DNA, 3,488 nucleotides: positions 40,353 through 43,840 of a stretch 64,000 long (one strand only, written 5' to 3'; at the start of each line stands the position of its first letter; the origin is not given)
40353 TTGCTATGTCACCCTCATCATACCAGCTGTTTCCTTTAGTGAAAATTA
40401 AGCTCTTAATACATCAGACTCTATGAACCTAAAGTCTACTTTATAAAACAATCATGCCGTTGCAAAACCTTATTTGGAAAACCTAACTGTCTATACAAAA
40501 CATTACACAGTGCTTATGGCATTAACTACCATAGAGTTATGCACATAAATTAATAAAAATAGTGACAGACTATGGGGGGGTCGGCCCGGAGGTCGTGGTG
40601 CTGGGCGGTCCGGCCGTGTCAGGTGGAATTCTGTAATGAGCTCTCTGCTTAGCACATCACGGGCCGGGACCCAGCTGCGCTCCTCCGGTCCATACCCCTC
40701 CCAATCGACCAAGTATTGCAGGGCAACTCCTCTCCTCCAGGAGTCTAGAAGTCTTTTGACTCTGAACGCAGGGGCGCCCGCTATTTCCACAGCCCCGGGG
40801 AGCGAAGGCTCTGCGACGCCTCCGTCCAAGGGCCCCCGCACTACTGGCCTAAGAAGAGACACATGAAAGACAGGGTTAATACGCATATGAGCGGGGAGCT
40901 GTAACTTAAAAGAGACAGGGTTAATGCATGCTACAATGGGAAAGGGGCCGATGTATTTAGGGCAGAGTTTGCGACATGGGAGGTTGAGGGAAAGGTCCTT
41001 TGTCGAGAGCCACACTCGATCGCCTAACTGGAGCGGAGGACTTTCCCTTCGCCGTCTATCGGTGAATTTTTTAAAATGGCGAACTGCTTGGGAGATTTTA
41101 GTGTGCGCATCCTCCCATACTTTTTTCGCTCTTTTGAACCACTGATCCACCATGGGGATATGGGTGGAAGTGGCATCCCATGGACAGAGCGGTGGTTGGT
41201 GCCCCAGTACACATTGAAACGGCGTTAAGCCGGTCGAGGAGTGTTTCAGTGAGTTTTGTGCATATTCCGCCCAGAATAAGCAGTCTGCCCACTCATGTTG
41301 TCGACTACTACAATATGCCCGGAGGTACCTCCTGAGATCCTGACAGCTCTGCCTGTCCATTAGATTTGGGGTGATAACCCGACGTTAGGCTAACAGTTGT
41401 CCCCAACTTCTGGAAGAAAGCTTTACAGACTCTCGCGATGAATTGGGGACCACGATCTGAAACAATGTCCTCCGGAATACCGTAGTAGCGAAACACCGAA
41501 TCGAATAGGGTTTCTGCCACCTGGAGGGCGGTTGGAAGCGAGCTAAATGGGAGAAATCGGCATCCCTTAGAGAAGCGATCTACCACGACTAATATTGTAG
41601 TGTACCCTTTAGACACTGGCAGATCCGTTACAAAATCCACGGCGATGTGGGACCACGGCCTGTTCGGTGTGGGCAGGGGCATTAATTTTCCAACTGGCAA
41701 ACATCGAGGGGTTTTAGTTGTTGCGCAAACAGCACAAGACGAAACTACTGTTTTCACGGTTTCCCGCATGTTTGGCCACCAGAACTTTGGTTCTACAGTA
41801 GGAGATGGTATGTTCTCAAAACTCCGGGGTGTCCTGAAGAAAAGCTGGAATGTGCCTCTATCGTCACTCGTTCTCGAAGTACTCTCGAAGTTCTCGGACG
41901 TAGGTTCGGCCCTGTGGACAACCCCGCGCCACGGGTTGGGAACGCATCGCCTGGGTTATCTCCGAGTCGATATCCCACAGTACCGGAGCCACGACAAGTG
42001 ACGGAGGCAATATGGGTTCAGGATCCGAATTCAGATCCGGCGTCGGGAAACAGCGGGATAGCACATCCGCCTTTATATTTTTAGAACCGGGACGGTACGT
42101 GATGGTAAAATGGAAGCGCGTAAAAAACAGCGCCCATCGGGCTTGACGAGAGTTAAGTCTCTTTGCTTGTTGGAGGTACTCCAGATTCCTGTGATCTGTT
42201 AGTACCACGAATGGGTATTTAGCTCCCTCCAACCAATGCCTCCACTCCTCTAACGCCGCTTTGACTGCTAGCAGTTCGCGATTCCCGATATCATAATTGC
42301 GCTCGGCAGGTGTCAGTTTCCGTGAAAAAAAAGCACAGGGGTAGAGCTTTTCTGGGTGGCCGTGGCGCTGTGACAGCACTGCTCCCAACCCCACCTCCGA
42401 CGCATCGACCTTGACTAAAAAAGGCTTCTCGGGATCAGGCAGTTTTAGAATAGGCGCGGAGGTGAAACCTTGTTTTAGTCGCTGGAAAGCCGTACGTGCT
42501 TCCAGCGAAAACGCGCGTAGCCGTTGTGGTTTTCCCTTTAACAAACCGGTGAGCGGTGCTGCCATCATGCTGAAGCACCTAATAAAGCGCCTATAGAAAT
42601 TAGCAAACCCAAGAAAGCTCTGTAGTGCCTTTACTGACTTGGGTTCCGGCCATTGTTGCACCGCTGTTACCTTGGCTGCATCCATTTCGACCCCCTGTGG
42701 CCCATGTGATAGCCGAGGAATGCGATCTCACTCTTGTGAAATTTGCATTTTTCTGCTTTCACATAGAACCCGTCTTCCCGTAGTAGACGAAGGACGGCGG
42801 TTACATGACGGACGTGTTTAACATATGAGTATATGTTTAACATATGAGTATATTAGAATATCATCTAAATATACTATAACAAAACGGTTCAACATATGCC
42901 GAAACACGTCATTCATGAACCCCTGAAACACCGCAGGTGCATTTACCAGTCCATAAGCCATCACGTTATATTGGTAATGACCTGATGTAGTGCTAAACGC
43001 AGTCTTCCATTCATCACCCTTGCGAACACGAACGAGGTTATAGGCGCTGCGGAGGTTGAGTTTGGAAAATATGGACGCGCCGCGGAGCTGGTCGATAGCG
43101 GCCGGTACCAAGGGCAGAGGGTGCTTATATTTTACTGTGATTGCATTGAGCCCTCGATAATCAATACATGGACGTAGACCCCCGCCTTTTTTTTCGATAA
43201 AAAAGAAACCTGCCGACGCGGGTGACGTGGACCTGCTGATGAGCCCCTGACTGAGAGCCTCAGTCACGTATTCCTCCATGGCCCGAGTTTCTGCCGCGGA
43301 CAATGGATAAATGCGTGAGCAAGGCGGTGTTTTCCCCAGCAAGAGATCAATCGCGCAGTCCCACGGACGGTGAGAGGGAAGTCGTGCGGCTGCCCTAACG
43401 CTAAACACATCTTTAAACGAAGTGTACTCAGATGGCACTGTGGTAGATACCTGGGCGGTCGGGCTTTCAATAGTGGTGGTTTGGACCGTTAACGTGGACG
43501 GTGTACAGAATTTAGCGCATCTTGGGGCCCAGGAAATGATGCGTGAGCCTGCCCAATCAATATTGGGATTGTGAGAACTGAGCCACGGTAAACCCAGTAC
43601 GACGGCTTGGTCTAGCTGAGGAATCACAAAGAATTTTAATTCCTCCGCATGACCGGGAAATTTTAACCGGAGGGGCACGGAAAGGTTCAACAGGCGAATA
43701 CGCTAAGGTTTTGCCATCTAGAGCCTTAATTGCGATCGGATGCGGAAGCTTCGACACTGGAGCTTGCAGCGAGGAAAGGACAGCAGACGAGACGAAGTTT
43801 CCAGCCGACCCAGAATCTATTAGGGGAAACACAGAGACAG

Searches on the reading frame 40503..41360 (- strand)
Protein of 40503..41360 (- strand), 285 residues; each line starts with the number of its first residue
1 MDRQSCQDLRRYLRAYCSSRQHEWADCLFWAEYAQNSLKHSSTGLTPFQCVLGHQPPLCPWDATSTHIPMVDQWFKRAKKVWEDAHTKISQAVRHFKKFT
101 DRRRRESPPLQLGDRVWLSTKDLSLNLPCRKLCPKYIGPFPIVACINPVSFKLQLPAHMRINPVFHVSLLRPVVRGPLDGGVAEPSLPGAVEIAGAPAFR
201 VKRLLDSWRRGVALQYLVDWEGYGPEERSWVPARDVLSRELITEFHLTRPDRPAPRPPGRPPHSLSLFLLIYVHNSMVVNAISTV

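Call 49: search_protein_families(library=pfam, proteins=[window:40503-41360:-], max_evalue=0.00001)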
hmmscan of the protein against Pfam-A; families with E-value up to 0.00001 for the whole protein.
window:40503-41360:- (285 aa): 2 families
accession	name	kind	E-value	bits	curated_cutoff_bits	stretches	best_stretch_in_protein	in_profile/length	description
PF24626.1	SH3_Tf2-1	-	1.3e-19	70.5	30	1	113-173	1-63/64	Tf2-1-like, SH3 domain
PF00385.30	Chromo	-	2e-08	34.5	25.1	1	200-246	2-51/53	Chromo (CHRromatin Organisation MOdifier) domain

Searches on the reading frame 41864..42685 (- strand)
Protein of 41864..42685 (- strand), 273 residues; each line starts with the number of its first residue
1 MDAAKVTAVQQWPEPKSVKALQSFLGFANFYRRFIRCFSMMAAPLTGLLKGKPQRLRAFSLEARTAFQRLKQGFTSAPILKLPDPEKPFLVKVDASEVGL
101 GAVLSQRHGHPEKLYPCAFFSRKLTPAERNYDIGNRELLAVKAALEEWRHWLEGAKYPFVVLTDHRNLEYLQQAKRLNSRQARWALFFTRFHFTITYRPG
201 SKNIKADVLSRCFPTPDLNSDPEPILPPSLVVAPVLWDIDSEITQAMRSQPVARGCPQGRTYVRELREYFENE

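Call 49: search_protein_families(library=pfam, proteins=[window:41864-42685:-], max_evalue=0.00001)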
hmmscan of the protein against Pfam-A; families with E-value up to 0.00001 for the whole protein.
window:41864-42685:- (273 aa): 2 families
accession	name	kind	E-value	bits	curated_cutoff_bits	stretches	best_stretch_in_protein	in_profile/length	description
PF17917.7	RT_RNaseH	-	4.6e-35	120.4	24.8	1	84-191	1-105/105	RNase H-like domain found in reverse transcriptase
PF17919.7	RT_RNaseH_2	-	1.1e-33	115.6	29.8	1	62-156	4-97/100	RNase H-like domain found in reverse transcriptase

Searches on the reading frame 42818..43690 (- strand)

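Call 49: search_protein_families(library=pfam, proteins=[window:42818-43690:-], max_evalue=0.00001)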
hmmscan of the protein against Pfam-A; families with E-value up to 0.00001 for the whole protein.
window:42818-43690:- (290 aa): 1 family
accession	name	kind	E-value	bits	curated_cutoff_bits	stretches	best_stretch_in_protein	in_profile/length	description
PF00078.32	RVT_1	-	1.1e-24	87.7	29.6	1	165-282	1-160/205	Reverse transcriptase (RNA-dependent DNA polymerase)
